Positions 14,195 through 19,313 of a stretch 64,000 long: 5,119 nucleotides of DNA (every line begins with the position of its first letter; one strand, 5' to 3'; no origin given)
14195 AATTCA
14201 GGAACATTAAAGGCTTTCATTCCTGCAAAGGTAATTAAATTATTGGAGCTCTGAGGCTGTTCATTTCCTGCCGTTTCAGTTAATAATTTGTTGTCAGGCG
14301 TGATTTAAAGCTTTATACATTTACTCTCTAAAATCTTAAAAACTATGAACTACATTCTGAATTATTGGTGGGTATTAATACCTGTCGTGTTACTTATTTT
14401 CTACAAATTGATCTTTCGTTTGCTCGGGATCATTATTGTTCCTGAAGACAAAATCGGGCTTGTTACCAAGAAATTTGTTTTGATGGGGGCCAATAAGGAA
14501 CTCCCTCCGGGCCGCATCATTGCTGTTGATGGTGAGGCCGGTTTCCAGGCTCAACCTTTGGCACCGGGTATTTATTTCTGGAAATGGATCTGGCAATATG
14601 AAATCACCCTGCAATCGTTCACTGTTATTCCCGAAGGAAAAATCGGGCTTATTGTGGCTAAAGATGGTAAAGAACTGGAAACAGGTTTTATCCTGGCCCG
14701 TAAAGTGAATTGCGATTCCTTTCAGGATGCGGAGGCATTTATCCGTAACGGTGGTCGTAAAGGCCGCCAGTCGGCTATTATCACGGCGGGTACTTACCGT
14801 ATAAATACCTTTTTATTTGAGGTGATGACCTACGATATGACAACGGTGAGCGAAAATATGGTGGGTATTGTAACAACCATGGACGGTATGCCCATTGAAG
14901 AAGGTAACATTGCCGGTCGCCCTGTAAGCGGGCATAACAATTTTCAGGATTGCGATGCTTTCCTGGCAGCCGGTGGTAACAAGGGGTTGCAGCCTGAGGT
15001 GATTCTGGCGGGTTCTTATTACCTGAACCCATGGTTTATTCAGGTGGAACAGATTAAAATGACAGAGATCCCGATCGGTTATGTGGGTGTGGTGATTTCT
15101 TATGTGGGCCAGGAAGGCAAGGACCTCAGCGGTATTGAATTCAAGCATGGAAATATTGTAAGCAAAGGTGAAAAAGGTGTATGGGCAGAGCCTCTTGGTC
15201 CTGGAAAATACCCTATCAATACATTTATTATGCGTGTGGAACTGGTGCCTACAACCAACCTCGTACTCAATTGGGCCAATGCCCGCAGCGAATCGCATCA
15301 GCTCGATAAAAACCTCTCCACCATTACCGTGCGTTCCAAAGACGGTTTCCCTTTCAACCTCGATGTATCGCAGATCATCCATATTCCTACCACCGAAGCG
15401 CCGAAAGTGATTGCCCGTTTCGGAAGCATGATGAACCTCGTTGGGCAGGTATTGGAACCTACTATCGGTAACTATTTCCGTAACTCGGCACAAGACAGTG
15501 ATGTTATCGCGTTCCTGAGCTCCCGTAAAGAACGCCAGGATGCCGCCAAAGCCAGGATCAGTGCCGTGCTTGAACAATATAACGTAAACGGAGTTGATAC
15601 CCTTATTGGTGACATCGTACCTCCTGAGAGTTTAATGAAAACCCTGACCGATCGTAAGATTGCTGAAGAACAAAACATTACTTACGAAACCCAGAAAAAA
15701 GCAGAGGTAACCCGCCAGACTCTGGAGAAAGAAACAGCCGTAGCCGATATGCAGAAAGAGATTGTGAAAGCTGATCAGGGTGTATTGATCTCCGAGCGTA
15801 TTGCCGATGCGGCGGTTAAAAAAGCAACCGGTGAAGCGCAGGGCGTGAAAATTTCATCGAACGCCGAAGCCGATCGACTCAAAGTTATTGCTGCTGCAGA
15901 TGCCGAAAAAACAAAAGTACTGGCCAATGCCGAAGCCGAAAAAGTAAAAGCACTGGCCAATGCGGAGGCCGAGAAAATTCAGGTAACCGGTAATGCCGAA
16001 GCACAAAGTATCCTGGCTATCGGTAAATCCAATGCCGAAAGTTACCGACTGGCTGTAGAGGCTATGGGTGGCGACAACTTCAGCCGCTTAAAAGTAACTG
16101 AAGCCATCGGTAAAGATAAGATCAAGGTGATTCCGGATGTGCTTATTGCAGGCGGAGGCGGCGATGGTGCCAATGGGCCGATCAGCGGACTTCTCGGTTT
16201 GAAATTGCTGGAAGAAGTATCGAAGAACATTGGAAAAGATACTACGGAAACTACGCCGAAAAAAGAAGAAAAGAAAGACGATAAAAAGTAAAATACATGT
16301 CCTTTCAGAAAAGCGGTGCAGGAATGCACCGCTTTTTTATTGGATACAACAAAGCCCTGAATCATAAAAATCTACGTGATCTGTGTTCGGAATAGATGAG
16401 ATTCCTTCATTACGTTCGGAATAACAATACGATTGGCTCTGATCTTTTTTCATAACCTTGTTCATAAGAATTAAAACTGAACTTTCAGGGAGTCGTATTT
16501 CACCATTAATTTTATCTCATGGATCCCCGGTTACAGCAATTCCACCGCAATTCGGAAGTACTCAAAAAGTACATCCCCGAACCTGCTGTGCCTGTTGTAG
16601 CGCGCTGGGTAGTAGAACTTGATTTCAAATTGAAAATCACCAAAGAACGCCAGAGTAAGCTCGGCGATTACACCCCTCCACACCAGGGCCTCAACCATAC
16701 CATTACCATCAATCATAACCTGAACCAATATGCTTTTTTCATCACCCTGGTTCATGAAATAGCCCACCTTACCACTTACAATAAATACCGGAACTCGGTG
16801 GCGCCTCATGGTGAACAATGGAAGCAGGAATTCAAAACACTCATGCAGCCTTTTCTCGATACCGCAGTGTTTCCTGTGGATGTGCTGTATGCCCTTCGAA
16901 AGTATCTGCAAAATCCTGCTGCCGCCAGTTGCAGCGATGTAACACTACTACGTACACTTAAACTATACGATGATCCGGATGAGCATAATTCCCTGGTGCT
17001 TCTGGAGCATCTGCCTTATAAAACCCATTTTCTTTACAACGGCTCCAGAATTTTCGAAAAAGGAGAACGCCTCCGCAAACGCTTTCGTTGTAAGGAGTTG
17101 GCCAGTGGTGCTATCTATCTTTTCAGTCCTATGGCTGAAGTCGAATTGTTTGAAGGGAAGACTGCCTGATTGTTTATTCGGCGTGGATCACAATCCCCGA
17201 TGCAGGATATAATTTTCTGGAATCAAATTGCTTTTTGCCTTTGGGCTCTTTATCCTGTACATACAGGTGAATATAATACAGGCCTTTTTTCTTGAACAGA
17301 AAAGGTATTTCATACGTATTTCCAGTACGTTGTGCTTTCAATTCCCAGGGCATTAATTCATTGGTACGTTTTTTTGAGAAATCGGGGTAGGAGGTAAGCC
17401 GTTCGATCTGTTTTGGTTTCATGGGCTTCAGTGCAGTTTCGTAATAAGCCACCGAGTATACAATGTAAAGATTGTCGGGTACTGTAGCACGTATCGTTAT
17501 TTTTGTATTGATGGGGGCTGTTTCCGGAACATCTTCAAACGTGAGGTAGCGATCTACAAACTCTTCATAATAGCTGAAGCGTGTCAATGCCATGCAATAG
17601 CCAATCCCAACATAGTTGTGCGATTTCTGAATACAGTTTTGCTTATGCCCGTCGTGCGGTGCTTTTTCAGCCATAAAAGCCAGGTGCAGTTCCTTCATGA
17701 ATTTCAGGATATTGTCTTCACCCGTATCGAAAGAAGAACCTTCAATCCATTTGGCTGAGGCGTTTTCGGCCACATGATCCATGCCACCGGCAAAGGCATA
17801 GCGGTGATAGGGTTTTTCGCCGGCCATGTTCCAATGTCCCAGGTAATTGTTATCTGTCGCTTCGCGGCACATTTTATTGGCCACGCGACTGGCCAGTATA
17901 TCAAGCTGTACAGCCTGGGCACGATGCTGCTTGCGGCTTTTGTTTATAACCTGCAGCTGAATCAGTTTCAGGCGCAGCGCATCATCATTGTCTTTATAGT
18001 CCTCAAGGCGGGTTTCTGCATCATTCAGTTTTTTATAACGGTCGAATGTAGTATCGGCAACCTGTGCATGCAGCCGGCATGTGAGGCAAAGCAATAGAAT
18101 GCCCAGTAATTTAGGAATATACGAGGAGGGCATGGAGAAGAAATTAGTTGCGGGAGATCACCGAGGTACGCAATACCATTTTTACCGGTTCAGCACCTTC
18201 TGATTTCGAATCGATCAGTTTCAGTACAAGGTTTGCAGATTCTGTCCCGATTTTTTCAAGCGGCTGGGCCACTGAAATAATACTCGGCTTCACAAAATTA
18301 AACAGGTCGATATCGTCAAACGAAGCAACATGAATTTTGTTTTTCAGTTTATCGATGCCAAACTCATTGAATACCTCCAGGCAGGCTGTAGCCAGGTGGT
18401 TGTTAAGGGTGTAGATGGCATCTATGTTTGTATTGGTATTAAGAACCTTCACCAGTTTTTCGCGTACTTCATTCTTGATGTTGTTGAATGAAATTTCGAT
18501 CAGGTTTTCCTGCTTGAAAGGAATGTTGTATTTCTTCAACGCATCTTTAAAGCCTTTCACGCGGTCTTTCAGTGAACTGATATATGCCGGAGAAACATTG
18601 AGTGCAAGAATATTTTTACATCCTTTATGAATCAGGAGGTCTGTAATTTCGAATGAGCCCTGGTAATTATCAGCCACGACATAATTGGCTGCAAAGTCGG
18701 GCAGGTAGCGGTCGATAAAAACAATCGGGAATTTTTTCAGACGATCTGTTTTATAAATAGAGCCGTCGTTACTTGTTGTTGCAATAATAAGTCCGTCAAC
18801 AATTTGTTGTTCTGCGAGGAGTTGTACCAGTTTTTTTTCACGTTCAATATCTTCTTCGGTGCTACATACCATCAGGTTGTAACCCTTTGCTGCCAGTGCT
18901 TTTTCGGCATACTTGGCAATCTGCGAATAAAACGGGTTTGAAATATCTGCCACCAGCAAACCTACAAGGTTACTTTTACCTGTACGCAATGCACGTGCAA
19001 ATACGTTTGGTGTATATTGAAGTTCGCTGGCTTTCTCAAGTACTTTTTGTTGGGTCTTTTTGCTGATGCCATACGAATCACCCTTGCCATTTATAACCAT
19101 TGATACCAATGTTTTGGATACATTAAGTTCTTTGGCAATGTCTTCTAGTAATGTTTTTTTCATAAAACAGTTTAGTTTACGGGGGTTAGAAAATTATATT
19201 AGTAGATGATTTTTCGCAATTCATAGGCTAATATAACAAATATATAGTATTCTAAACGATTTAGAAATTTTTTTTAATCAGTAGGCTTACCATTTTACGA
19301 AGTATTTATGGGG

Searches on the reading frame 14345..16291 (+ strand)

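Call 54: search_protein_families(library=pfam, proteins=[window:14345-16291:+], max_evalue=0.00001)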
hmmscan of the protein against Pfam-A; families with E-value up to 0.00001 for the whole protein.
window:14345-16291:+ (648 aa): 1 family
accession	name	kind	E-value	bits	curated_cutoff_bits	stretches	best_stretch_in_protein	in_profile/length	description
PF01145.31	Band_7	-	1.9e-25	90.4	23.6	1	241-454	2-175/176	SPFH domain / Band 7 family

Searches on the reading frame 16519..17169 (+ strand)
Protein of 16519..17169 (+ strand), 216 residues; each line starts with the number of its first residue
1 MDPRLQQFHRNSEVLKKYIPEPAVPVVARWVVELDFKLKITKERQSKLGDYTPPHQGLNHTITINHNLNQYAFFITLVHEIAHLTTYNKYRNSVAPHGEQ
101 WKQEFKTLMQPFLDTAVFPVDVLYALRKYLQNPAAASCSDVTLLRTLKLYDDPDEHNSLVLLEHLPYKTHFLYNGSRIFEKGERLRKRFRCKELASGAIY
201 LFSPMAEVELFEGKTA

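Call 54: search_protein_families(library=pfam, proteins=[window:16519-17169:+], max_evalue=0.00001)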
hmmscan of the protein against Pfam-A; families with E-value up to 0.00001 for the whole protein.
window:16519-17169:+ (216 aa): 1 family
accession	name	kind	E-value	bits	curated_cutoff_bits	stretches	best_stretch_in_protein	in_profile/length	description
PF10263.15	SprT-like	-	1.8e-06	28.2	25.6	1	45-110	30-97/108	SprT-like family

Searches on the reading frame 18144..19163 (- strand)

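Call 54: search_protein_families(library=pfam, proteins=[window:18144-19163:-], max_evalue=0.00001)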
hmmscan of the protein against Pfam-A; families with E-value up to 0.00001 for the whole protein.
window:18144-19163:- (339 aa): 4 families
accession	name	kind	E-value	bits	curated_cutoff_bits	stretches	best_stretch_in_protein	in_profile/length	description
PF00532.27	Peripla_BP_1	-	2e-24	87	22.2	1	66-326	3-270/281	Periplasmic binding proteins and sugar binding domain of LacI family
PF13407.12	Peripla_BP_4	-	4.6e-17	62.9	35.1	1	67-284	1-218/258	Periplasmic binding protein domain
PF13377.12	Peripla_BP_3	-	9.7e-13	49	26.5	1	175-338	2-164/167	Periplasmic binding protein-like domain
PF00356.27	LacI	-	1.8e-09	37.7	27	1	6-53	2-46/46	Bacterial regulatory proteins, lacI family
